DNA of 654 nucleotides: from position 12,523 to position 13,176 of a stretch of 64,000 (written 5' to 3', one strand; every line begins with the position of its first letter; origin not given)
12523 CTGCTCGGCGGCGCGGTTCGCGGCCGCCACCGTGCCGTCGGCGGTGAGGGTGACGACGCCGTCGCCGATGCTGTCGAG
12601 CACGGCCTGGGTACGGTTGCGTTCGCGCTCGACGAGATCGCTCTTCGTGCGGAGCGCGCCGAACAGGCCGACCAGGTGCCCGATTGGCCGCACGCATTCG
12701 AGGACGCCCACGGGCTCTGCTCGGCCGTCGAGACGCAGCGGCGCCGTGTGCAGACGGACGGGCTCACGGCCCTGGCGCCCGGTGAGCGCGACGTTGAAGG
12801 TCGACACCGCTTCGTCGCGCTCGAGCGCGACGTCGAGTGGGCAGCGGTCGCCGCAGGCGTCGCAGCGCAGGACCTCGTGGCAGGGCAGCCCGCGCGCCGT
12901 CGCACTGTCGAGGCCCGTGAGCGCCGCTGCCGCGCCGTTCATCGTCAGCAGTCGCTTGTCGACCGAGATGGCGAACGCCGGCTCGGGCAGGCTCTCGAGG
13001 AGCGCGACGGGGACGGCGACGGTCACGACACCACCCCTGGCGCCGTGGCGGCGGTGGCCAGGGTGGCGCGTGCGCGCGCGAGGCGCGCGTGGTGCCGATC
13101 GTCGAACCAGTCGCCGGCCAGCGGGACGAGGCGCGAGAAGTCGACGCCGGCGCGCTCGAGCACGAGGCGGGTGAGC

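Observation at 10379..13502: Translationally coupled operon: ferritin-like protein, then a Cys-rich PAS sigma-54 activator, then a family-2 glycosyltransferase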

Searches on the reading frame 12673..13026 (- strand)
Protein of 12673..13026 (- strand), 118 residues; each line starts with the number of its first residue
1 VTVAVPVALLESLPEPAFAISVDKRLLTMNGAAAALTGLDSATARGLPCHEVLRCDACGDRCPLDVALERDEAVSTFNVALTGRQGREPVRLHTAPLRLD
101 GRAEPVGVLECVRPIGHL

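Call 37: find_homologous_proteins(query=A5, max_evalue=0.001)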
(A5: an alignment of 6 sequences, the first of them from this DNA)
Query A5 (6 sequences) (118 aa, profile of the alignment): 2 proteins with E <= 0.001 among 8000 candidates.
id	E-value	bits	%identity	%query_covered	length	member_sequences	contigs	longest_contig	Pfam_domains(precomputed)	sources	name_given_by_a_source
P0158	8.0e-52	192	58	93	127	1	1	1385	PF13426.14,PF08448.17,PF00989.32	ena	-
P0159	8.4e-4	37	33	80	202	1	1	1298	PF13426.14,PF13384.13,PF00196.26,PF08448.17,PF00989.32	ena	-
